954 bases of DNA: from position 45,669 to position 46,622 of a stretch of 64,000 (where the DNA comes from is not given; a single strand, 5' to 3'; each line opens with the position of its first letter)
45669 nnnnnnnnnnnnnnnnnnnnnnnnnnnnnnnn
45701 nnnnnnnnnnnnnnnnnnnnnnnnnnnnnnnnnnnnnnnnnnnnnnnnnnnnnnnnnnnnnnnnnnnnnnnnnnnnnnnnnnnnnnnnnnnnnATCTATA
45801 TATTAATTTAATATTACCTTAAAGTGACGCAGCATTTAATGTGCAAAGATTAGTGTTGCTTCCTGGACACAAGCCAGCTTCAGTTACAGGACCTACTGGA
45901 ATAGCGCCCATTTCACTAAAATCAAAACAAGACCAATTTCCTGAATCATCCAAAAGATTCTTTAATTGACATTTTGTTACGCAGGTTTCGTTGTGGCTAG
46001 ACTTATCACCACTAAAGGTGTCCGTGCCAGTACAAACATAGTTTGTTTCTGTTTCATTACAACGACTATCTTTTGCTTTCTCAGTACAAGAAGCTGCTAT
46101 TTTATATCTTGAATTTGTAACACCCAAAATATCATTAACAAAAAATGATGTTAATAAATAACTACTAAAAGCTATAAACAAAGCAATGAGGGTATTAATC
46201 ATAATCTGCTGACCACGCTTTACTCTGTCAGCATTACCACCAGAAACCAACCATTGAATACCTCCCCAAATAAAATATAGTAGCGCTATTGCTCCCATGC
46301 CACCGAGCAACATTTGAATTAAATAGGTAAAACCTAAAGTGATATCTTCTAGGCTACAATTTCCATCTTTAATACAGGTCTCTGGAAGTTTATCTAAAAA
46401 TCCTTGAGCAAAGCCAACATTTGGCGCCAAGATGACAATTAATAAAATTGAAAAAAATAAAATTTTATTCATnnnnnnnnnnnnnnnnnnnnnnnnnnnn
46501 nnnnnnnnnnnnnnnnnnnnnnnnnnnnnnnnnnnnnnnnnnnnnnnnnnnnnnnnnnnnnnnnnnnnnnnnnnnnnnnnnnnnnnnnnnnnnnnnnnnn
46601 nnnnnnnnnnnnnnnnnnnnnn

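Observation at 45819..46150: Cys-rich C-terminal module on the fourth pilin-like paralog: candidate adhesin or tip domain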

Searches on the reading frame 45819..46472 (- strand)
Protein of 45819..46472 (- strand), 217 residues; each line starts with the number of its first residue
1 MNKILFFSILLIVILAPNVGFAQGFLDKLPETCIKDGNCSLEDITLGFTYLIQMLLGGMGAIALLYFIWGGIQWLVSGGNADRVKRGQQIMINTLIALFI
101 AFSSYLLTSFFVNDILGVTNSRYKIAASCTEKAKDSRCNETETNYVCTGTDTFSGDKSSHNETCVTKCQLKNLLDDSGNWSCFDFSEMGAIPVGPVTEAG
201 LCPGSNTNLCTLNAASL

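Call 3: search_protein_families(library=pfam, proteins=[window:45819-46472:-], max_evalue=0.1)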
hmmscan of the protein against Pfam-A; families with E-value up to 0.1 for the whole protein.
window:45819-46472:- (217 aa): 1 family
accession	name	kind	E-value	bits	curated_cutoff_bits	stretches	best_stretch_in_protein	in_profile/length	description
PF18895.5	T4SS_pilin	-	1.9e-07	31.5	26.6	1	40-111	4-71/71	Type IV secretion system pilin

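Call 6: find_homologous_proteins(query=window:45819-46472:-)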
Query window:45819-46472:- (217 aa): 13 proteins with E <= 0.001 among 240 candidates.
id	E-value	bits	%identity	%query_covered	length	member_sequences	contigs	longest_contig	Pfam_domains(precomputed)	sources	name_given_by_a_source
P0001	4.9e-142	489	100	100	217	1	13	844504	PF18895.6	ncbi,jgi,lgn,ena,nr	ncbi:hypothetical protein HOB10_05305 [Candidatus Parcubacteria bacterium]|jgi:hypothetical protein|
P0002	2.2e-99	349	69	100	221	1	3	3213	PF18895.6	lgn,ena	-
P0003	3.6e-99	349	71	100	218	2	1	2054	PF18895.6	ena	-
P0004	1.5e-96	340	69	100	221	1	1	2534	PF18895.6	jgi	-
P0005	2.2e-56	209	48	98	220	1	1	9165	-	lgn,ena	-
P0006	1.2e-46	177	46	97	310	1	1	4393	PF18895.6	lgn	-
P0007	3.7e-46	175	45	94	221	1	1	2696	PF18895.6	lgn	-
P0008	5.5e-46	175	44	94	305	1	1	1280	PF18895.6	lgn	-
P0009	4.9e-45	172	49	82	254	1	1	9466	PF18895.6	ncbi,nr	ncbi:pilin [bacterium]|nr:pilin [bacterium]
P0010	7.9e-41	158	45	89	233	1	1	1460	PF18895.6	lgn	-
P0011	1.0e-39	154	46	85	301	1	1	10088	PF18895.6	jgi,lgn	jgi:hypothetical protein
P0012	8.4e-38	148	42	96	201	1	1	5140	PF18895.6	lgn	-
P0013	5.2e-11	61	39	42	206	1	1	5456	PF18895.6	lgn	-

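Call 8: find_encoding_contigs(protein=P0001, flank=10000, max_places=3)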
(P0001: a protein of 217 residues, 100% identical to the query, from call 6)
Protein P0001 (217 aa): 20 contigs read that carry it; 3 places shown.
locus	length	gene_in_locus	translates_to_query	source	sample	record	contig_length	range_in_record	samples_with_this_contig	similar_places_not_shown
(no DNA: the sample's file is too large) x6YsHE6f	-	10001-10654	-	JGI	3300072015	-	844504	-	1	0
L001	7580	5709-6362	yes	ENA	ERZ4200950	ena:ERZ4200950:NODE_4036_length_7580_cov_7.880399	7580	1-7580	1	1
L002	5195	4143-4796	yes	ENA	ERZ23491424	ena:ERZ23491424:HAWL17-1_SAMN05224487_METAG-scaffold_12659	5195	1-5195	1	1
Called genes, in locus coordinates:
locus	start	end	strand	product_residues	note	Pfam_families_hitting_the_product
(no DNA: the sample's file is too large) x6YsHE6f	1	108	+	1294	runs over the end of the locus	PF04997:RNA_pol_Rpb1_1, PF00623:RNA_pol_Rpb1_2, PF04983:RNA_pol_Rpb1_3, PF05000:RNA_pol_Rpb1_4, PF04998:RNA_pol_Rpb1_5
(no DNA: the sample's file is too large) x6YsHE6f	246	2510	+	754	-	PF13491:FtsK_4TM, PF17854:FtsK_alpha, PF01580:FtsK_SpoIIIE, PF09397:FtsK_gamma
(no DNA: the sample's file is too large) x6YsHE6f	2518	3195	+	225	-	PF13413:HTH_25, PF09136:Glucodextran_B (weak)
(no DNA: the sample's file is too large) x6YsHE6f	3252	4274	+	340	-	PF00154:RecA_N, PF08423:Rad51, PF06745:ATPase (weak), PF01637:ATPase_2 (weak), PF27531:MT3502_N (weak), PF02283:CobU (weak), PF21096:RecA_C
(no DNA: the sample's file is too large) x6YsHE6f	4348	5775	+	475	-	PF01943:Polysacc_synt, PF13440:Polysacc_synt_3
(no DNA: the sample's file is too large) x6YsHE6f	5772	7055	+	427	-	PF04932:Wzy_C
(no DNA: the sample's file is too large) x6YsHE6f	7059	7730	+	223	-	PF20108:DUF6498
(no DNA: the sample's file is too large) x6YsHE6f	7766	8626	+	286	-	PF00483:NTP_transferase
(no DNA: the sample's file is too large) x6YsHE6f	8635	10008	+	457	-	PF01547:SBP_bac_1, PF13416:SBP_bac_8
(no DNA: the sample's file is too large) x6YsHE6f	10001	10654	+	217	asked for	PF18895:T4SS_pilin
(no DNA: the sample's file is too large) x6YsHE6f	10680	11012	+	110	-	PF04956:TrbC (weak), PF18895:T4SS_pilin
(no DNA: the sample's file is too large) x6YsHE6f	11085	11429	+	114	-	PF18895:T4SS_pilin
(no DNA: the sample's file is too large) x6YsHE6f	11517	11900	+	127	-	PF18895:T4SS_pilin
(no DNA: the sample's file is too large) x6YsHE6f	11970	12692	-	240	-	-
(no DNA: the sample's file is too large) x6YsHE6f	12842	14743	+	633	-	PF09852:DUF2079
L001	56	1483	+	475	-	PF01943:Polysacc_synt, PF13440:Polysacc_synt_3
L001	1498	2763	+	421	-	PF04932:Wzy_C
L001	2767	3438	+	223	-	PF20108:DUF6498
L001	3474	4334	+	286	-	PF00483:NTP_transferase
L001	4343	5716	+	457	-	PF01547:SBP_bac_1, PF13416:SBP_bac_8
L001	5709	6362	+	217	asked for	PF18895:T4SS_pilin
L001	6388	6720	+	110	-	PF04956:TrbC (weak), PF18895:T4SS_pilin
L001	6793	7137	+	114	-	PF18895:T4SS_pilin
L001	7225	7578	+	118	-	?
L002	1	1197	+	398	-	?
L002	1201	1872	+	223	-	PF20108:DUF6498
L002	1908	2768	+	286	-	PF00483:NTP_transferase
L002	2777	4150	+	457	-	PF01547:SBP_bac_1, PF13416:SBP_bac_8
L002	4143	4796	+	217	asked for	PF18895:T4SS_pilin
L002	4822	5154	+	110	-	PF04956:TrbC (weak), PF18895:T4SS_pilin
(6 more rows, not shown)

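Call 14: search_protein_families(library=ncbifam, proteins=[window:45819-46472:-], max_evalue=0.1)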
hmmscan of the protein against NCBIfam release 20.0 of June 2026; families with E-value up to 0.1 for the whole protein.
window:45819-46472:- (217 aa): 0 families

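Call 18: predict_structure(alignment_id=A1)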
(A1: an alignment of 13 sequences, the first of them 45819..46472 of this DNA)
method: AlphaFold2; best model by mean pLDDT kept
length: 217 residues; sequences in the alignment: 13
mean_pLDDT: 70.9   pTM: 0.40
mean pLDDT of the five models: 70.9, 65.8, 64.4, 64.3, 61.5
residues with pLDDT >= 90: 0; 70-90: 142; 50-70: 64; < 50: 11
segments of 3 or more residues with pLDDT < 50: 117-126
pLDDT, mean of each block of 10 residues (from residue 1): 69 66 55 54 65 74 79 75 78 82 76 54 51 78 79 77 81 80 73 72 76 67
secondary structure, 60 per line:
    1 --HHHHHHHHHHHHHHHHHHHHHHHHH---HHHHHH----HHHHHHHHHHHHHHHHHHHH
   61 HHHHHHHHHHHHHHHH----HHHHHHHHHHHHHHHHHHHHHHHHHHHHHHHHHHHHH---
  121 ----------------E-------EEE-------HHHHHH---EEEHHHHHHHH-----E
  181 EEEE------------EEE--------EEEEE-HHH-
elements in order: H3-27 H31-36 H41-76 H81-117 E145-147 H155-160 E164-166 H167-174 E180-184 E197-199 E208-212

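Call 34: find_encoding_contigs(protein=P0011, flank=10000, max_places=2)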
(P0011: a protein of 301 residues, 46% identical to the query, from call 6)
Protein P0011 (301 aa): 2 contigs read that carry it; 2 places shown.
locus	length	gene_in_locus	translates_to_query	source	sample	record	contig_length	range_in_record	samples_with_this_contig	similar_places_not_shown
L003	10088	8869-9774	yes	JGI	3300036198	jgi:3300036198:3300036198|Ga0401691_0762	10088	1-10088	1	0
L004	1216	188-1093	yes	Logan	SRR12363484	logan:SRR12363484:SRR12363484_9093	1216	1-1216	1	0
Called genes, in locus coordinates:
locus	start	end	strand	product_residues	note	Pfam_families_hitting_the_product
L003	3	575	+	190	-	PF00154:RecA_N, PF21096:RecA_C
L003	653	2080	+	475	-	PF01943:Polysacc_synt, PF13440:Polysacc_synt_3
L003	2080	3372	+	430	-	PF04932:Wzy_C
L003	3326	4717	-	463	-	PF04932:Wzy_C (weak)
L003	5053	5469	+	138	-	PF08570:DUF1761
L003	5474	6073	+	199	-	PF13521:AAA_28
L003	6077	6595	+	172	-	-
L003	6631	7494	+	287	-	PF00483:NTP_transferase, PF12804:NTP_transf_3 (weak)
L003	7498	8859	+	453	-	PF01547:SBP_bac_1, PF13416:SBP_bac_8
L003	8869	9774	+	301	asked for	PF18895:T4SS_pilin (weak)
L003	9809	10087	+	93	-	?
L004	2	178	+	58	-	?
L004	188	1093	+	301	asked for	PF18895:T4SS_pilin (weak)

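Call 35: find_encoding_contigs(protein=P0009, flank=10000, max_places=2)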
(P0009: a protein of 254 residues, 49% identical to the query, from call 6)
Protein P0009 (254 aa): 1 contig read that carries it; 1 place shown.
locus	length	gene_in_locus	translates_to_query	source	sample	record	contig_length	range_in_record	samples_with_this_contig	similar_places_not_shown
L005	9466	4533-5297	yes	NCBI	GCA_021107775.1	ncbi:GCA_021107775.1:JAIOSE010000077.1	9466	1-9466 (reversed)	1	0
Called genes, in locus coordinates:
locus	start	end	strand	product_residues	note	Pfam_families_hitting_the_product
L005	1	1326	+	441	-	PF04932:Wzy_C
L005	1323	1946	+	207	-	PF20108:DUF6498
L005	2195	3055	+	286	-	PF00483:NTP_transferase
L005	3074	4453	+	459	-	PF01547:SBP_bac_1, PF13416:SBP_bac_8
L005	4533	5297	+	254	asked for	PF18895:T4SS_pilin (weak)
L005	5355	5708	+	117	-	PF18895:T4SS_pilin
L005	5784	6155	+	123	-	PF18895:T4SS_pilin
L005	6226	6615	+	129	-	PF18895:T4SS_pilin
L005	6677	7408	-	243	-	-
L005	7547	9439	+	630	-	PF09852:DUF2079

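Call 36: find_encoding_contigs(protein=P0005, flank=10000, max_places=2)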
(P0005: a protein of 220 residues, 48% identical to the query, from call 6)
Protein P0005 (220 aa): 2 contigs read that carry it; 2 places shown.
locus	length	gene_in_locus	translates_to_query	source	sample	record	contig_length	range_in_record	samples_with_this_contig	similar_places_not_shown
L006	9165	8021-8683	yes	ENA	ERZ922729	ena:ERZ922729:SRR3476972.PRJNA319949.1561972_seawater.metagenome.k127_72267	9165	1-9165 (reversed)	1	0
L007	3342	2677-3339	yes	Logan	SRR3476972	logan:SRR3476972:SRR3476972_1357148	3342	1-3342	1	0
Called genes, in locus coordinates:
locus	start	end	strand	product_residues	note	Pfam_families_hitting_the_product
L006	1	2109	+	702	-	?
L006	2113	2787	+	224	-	PF12844:HTH_19, PF13413:HTH_25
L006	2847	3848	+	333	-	PF00154:RecA_N, PF06745:ATPase (faint), PF08423:Rad51, PF27531:MT3502_N (weak), PF01637:ATPase_2 (weak), PF21096:RecA_C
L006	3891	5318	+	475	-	PF01943:Polysacc_synt, PF13440:Polysacc_synt_3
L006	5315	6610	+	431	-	PF04932:Wzy_C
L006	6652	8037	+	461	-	PF01547:SBP_bac_1, PF13416:SBP_bac_8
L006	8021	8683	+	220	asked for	-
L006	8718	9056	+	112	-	PF04956:TrbC (weak), PF18895:T4SS_pilin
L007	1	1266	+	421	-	?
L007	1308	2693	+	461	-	PF01547:SBP_bac_1, PF13416:SBP_bac_8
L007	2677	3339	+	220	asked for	-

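Call 44: find_encoding_contigs(protein=P0002, flank=3000, max_places=1)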
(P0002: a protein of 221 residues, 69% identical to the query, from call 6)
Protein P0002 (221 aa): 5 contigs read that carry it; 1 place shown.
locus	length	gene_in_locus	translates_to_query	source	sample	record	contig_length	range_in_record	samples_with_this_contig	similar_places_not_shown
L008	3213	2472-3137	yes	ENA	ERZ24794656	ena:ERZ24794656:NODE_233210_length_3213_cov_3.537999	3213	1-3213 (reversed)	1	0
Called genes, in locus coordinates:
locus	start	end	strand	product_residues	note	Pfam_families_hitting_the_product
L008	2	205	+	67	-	?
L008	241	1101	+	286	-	PF00483:NTP_transferase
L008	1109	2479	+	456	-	PF01547:SBP_bac_1, PF13416:SBP_bac_8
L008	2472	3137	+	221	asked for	PF18895:T4SS_pilin (weak)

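Call 45: find_encoding_contigs(protein=P0003, flank=3000, max_places=1)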
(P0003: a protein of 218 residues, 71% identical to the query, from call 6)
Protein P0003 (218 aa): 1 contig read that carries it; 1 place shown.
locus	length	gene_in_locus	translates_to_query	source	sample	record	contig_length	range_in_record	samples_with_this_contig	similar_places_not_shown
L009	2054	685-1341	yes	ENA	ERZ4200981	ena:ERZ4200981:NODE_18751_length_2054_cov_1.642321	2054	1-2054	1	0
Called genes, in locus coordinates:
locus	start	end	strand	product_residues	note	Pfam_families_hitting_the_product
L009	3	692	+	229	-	?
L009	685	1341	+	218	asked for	PF18895:T4SS_pilin (weak)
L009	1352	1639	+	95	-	PF18895:T4SS_pilin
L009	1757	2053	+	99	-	?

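Call 46: find_encoding_contigs(protein=P0004, flank=3000, max_places=1)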
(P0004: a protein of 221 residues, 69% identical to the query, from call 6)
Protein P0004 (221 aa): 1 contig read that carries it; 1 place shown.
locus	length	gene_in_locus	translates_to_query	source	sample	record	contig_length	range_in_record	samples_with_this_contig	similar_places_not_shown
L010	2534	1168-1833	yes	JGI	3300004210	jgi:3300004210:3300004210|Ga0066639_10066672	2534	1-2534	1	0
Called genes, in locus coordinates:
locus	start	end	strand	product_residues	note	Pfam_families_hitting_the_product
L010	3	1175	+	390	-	?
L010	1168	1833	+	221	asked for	PF18895:T4SS_pilin (weak)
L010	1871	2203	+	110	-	PF18895:T4SS_pilin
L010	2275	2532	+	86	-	?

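Call 52: find_related_loci(query=A1, collection=genome_contigs, flank=10000)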
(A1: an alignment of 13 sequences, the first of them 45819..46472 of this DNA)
Query A1 (217 aa) in genome_contigs; peptide patterns used: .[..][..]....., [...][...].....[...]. (x = any residue, [..] = any of these).
175 stretches matched a pattern; 14 encode a relative of the query (tblastn E <= 1e-3); 14 distinct loci.
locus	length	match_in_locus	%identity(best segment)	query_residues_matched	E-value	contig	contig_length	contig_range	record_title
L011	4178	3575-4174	44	1-205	4e-56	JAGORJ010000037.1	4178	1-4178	Patescibacteria group bacterium isolate Gw_Eff_bin_26 Gw_Eff_81018_length_4178_cov_5.384596, whole genome shotgun sequen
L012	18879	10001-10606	46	3-192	3e-55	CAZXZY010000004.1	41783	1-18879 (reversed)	MAG TPA_asm: uncultured Gammaproteobacteria bacterium isolate binchicken_co28_77 genome assembly, contig: NODE_691_lengt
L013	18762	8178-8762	44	1-206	3e-51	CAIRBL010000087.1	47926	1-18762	uncultured bacterium isolate LaPlata-b_bin-0293 genome assembly, contig: bin-0293:087/105, whole genome shotgun sequence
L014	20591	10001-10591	43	1-206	4e-49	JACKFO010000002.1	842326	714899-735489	MAG: Candidatus Nomurabacteria bacterium isolate HK-STAS-PATE-4 HK-STAS-PATE-4_2, whole genome shotgun sequence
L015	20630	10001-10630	43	6-212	8e-48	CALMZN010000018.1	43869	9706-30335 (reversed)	MAG TPA_asm: uncultured bacterium isolate SRR5468112_bin.23_CONCOCT_v1.1_MAG genome assembly, contig: ERZ781236.83, whol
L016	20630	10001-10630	44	6-216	2e-47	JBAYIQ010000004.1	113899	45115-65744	MAG: Patescibacteria group bacterium isolate SO_2016_GW1_34 scaffold00383_OW334_2016, whole genome shotgun sequence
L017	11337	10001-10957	40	22-210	8e-45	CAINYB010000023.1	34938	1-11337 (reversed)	uncultured bacterium isolate LaPlata-7m-a_bin-459 genome assembly, contig: bin-459:23/28, whole genome shotgun sequence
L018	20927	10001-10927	45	24-210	5e-45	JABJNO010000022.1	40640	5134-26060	MAG: Candidatus Parcubacteria bacterium isolate SI075_bin20 k141_1895448, whole genome shotgun sequence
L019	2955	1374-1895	41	24-205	2e-38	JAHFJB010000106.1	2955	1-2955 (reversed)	MAG: Candidatus Parcubacteria bacterium isolate nzgw376 NODE_97987_length_2956_cov_2.458907, whole genome shotgun sequen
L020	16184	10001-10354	54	4-127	1e-35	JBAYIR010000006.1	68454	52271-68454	MAG: Patescibacteria group bacterium isolate SO_2016_GW1_35 scaffold00868_OW334_2016, whole genome shotgun sequence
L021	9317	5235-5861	40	51-127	2e-13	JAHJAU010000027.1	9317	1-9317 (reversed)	MAG: Patescibacteria group bacterium isolate Modern_marine.mb.227 Modern_marine.mb.227_k141_831106, whole genome shotgun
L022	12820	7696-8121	25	28-210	5e-13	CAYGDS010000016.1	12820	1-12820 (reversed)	MAG TPA_asm: uncultured Gammaproteobacteria bacterium isolate ERP113451_co3_74 genome assembly, contig: NODE_3917_length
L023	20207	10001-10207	45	50-115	8e-13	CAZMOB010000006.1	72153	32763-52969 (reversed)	MAG TPA_asm: uncultured Gammaproteobacteria bacterium isolate SRP296810_co1_58 genome assembly, contig: NODE_294_length_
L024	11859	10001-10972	39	15-118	3e-9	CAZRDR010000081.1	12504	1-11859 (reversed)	MAG TPA_asm: uncultured Gammaproteobacteria bacterium isolate SRP135725_co2_727 genome assembly, contig: k141_3611576, w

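Call 62: search_protein_families(library=pfam, proteins=[P0006], max_evalue=0.1)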
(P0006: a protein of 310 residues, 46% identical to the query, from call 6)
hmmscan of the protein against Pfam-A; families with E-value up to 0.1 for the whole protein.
P0006 (310 aa): 1 family
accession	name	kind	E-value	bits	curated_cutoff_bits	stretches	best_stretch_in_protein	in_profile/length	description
PF18895.5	T4SS_pilin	-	6.3e-07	29.8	26.6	1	54-114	12-71/71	Type IV secretion system pilin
